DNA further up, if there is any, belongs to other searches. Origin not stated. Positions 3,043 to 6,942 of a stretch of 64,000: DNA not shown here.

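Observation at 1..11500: Run of four very large co-directional ORFs with no recognisable domains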

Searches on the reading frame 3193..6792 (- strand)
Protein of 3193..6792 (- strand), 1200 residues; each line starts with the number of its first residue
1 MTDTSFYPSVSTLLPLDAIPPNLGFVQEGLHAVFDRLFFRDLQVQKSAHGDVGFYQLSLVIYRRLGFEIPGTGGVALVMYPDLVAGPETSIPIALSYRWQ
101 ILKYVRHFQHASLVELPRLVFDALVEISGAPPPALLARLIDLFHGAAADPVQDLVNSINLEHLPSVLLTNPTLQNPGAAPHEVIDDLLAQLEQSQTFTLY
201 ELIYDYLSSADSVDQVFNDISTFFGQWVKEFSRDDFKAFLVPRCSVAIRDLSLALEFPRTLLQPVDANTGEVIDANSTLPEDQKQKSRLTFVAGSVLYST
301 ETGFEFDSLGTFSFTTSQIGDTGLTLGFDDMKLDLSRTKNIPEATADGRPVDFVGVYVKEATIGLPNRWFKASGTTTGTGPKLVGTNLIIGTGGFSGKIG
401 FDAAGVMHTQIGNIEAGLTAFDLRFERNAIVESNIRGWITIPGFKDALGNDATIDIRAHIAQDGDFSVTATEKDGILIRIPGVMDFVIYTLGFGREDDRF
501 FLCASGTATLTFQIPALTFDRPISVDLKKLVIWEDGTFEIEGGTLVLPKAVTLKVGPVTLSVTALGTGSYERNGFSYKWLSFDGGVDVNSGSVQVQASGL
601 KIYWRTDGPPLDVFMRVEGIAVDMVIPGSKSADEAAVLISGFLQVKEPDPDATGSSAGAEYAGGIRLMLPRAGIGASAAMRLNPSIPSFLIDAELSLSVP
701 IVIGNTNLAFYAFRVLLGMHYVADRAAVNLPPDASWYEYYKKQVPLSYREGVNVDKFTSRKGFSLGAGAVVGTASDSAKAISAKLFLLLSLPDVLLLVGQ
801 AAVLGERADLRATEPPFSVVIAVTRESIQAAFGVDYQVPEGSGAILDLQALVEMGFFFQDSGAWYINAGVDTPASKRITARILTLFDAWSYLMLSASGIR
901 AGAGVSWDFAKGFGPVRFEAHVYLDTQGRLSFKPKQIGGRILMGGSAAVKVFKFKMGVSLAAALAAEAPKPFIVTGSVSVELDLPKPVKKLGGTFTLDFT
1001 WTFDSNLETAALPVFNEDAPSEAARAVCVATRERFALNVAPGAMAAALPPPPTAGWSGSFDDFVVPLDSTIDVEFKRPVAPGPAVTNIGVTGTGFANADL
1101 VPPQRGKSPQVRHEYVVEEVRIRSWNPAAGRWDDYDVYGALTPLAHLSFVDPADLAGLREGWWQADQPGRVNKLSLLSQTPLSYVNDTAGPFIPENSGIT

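Call 55: find_related_loci(query=A4, collection=genome_contigs, flank=10000)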
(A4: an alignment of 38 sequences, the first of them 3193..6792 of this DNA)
Query A4 (1200 aa) in genome_contigs; peptide patterns used: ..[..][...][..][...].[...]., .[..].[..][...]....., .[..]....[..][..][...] (x = any residue, [..] = any of these).
322 stretches matched a pattern; 164 encode a relative of the query (tblastn E <= 1e-3); the best 80 are kept; 80 distinct loci.
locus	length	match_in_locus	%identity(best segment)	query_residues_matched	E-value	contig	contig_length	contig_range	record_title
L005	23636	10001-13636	65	1-1200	0e+0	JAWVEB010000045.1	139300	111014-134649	MAG: Blastocatellia bacterium isolate BP_42 scaffold_1454379, whole genome shotgun sequence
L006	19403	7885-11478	64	3-1200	0e+0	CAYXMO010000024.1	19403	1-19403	MAG TPA_asm: uncultured Rhizobium sp. isolate binchicken_co185_245 genome assembly, contig: NODE_3817_length_19403_cov_1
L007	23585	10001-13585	55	1-1200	0e+0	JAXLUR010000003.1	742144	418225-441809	MAG: Saprospiraceae bacterium isolate STL-BAC35 C1.297.fa-3, whole genome shotgun sequence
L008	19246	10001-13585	45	14-1199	0e+0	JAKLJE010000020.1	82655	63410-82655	MAG: Bacteroidia bacterium isolate MAG.246 MAG.246-NODE_20_length_82655_cov_5.299063, whole genome shotgun sequence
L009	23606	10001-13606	43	4-1200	0e+0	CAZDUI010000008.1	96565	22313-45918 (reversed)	MAG TPA_asm: uncultured Weeksellaceae bacterium isolate binchicken_co286_206 genome assembly, contig: NODE_344_length_96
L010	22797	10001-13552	42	1-1190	0e+0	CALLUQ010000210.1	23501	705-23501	MAG: uncultured Flavobacteriales bacterium isolate H2_Bin_METABAT__41_1 genome assembly, contig: c_000001249275, whole g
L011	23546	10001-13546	41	6-1191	0e+0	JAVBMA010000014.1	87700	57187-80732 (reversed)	MAG: Paludibacteraceae bacterium isolate EPI_MAG_00038 c_000007310162, whole genome shotgun sequence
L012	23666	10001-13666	42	1-1200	0e+0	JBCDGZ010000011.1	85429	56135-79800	MAG: Bacteroidota bacterium isolate P01_H01_bin.144 k141_914516_length_85429_cov_15.1949, whole genome shotgun sequence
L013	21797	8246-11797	40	1-1200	0e+0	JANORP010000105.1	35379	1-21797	MAG: Bacteroidota bacterium isolate VAR_4_metabat_163 VAR_4_k141_1523683, whole genome shotgun sequence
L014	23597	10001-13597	40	1-1200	0e+0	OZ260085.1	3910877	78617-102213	MAG: Crocinitomicaceae bacterium isolate NI882-mx-bin09 genome assembly, chromosome: 1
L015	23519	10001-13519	41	1-1200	0e+0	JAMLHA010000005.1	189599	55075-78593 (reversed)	MAG: Crocinitomicaceae bacterium isolate ACE_NR_BACT17 ACE_NR_BACT17_5, whole genome shotgun sequence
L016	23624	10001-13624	42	1-1200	0e+0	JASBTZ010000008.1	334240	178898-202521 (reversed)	MAG: Bacteroidota bacterium isolate BWSM_53 k141_837668, whole genome shotgun sequence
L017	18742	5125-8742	44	1-1200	0e+0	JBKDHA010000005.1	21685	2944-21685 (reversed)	MAG: Bacteroidota bacterium isolate samp_2115_semibin_49 samp_2115_32089, whole genome shotgun sequence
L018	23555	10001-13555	41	7-1200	0e+0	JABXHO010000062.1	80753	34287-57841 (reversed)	MAG: Flavobacteriales bacterium isolate HF-Dia22 c_000000026264, whole genome shotgun sequence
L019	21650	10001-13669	39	1-1200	0e+0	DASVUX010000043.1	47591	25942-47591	MAG TPA_asm: Bacteroidia bacterium isolate SMAG_U3328 k141_370491, whole genome shotgun sequence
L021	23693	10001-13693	42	1-1200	0e+0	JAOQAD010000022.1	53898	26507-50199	MAG: Bacteroidetes bacterium isolate RYN_273 scaffold_1368869, whole genome shotgun sequence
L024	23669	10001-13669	38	1-1200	0e+0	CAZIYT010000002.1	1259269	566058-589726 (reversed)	MAG TPA_asm: uncultured Flavobacterium sp. isolate SRP193066_co1_59 genome assembly, contig: NODE_4_length_1259269_cov_4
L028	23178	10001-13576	38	4-1200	0e+0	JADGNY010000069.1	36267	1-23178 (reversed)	MAG: Thermoanaerobaculia bacterium isolate Chersky.31_28 contig-100_269, whole genome shotgun sequence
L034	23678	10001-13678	37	5-1200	0e+0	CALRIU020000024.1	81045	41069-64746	MAG: Hydrocarboniphaga daqingensis isolate JJ-AX1-329-3-mx-bin493 genome assembly, contig: JJ-MOM7-71-C88, whole genome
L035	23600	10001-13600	36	2-1192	0e+0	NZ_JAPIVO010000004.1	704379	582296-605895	Pedobacter sp. MR2016-24 P.sp.MR2016-24_contig_4, whole genome shotgun sequence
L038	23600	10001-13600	36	6-1188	0e+0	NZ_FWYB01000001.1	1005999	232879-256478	Pedobacter nyackensis strain DSM 19625, whole genome shotgun sequence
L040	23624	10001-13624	40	1-1199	0e+0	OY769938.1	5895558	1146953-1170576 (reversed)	MAG: Flavobacteriales bacterium isolate 8533b3cd-f90e-4a47-8fbb-482e72fcba36 genome assembly, chromosome: 1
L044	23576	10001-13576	36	6-1188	0e+0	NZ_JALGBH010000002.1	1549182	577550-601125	Pedobacter montanisoli strain CYS-01 contig2, whole genome shotgun sequence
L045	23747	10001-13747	37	6-1200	0e+0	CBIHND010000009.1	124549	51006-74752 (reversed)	MAG TPA_asm: uncultured Fluviicola sp. isolate SRR18156186_binner123_Refined_29 genome assembly, contig: ERZ27336839.53,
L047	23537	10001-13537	35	4-1186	0e+0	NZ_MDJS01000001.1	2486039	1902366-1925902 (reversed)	Mucilaginibacter sp. PPCGB 2223 NODE_1_length_2486039_cov_141.127_ID_564, whole genome shotgun sequence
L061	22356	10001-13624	33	5-1180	0e+0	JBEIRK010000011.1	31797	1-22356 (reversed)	MAG: Flavobacteriales bacterium isolate Sample-107-S80-bin-12 Sample_107_S80-bin_12-k141_2490835, whole genome shotgun s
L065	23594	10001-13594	34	6-1200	0e+0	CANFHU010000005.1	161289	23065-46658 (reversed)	MAG: Flavobacteriia bacterium isolate Jr-11may16-207 genome assembly, contig: Jr-11may16-C89, whole genome shotgun seque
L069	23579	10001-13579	35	6-1186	0e+0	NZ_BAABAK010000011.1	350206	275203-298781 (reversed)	Pedobacter ginsengiterrae strain JCM 17338 sequence11, whole genome shotgun sequence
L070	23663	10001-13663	40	7-1200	0e+0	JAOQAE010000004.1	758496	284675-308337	MAG: Bacteroidetes bacterium isolate RYN_274 scaffold_301700, whole genome shotgun sequence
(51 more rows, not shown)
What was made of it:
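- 823..6792 (-): Gene C, 1989 aa: conserved giant core protein. Relatives occur in at least 164 GTDB species genomes (call 55).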

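Call 56: search_solved_structures(query=A4, max_evalue=1)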
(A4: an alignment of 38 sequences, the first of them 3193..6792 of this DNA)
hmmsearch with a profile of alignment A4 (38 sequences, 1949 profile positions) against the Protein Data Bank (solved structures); distinct sequences matched with E-value up to 1: 4.
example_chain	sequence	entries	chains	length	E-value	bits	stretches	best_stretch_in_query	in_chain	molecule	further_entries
9sjn_A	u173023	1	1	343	0.23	11.6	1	1780-1847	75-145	Cas8f fusion with HNH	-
8ydb_J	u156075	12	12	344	0.23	11.6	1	1780-1847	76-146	Cas8f fusion with HNH | HNH endonuclease | a protein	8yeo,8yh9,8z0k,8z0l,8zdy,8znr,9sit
8w1p_G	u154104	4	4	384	0.26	11.4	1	1780-1847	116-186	Cas8 | Cas8f fusion with HNH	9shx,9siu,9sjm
5h2a_A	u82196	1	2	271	0.36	10.9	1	116-238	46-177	KLLA0C04147p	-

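Call 65: search_protein_families(library=pfam, alignment_id=A6, max_evalue=0.001)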
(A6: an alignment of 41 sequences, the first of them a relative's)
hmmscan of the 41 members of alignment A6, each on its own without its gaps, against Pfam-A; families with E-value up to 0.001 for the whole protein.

A. member 1, L010:3147-9965:+ (2273 aa): 1 family
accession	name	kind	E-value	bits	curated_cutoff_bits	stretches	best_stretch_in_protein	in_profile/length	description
PF00082.27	Peptidase_S8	-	5e-07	29.8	21.8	1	69-114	234-274/288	Subtilase family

B. families by the number of members that match (of 41 scanned): 2 families
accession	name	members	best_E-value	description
PF00082.27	Peptidase_S8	10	5.4e-09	Subtilase family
PF01470.22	Peptidase_C15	7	6.4e-08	Pyroglutamyl peptidase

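Call 66: predict_structure(alignment_id=A4)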
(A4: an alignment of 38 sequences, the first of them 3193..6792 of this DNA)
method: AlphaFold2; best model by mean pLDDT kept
length: 1200 residues; sequences in the alignment: 38
mean_pLDDT: 70.7   pTM: 0.36
mean pLDDT of the five models: 70.7, 69.5, 67.5, 66.6, 61.1
residues with pLDDT >= 90: 3; 70-90: 675; 50-70: 474; < 50: 48
segments of 3 or more residues with pLDDT < 50: 1-4, 374-377, 652-657, 745-752, 806-814, 1187-1192, 1196-1200
pLDDT, mean of each block of 10 residues (from residue 1): 59 65 61 74 79 82 68 73 62 81 64 65 78 85 84 85 81 74 83 79 82 78 80 67 77 79 76 68 70 76 66 80 80 71 80 81 73 51 83 81 65 70 80 78 74 73 59 69 74 69 77 63 69 69 61 63 66 66 57 57 65 66 67 70 62 51 71 68 56 70 77 70 67 68 47 57 69 70 66 66 51 60 78 74 76 78 79 78 81 84 84 74 84 70 73 74 74 75 68 73 63 72 77 78 59 69 77 83 76 66 56 80 76 71 54 61 69 74 50 47
secondary structure, 60 per line:
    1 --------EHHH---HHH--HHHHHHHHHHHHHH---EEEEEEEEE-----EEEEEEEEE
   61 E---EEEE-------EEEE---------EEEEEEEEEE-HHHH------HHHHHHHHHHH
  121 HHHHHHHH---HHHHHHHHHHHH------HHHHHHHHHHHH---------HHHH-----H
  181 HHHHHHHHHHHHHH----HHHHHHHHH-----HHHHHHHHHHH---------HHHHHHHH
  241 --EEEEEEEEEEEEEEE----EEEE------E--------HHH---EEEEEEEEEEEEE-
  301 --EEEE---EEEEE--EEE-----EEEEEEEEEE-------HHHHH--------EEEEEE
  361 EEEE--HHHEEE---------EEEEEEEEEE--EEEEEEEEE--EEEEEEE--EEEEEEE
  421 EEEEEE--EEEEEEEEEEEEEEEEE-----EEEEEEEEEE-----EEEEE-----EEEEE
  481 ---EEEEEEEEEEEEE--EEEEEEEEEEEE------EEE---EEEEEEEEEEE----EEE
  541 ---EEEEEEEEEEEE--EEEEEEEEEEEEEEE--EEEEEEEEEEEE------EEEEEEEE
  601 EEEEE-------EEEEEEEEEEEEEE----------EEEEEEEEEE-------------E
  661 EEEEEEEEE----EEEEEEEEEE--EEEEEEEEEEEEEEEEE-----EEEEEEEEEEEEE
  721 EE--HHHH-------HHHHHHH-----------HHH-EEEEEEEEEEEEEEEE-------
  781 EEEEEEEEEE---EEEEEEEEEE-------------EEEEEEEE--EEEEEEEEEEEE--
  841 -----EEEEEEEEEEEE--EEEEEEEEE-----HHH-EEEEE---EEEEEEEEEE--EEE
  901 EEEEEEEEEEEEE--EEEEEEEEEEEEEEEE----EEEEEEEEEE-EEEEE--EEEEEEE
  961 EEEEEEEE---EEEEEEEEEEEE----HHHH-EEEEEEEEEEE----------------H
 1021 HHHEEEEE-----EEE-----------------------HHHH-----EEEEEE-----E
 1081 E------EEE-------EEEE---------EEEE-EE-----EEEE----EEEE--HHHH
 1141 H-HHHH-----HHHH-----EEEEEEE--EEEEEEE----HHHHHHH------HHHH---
elements in order (helices of 4 or more, strands of 3 or more residues): H21-34 E38-46 E52-61 E65-68 E76-79 E89-98 H100-103 H110-128 H132-143 H150-161 H171-174 H180-194 H199-207 H213-223 H233-240 E243-257 E262-265 E287-299 E303-306 E310-314 E317-319 E325-334 H342-346 E355-364 E370-372 E382-391 E394-402 E405-411 E414-426 E429-445 E451-460 E466-470 E476-480 E484-496 E499-510 E517-519 E523-533 E538-540 E544-555 E558-572 E575-586 E593-605 E613-626 E637-646 E660-669 E674-683 E686-702 E708-722 H725-728 H736-742 E758-773 E781-790 E794-803 E817-824 E827-838 E846-857 E860-868 E878-882 E886-895 E898-913 E916-931 E936-945 E947-951 E954-968 E972-983 H988-991 E993-1003 H1020-1023 E1024-1028 E1034-1036 H1060-1063 E1069-1074 E1088-1090 E1098-1101 E1111-1114 E1123-1126 E1131-1134 H1137-1141 H1143-1146 H1152-1155 E1161-1167 E1170-1176 H1181-1187 H1194-1197
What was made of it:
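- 3754..6066 (-): C residues about 243-1013: an uninterrupted antiparallel beta-meander that corresponds to the DUF6603 region. The AF2 secondary structure shows about 45 long strands (call 66).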
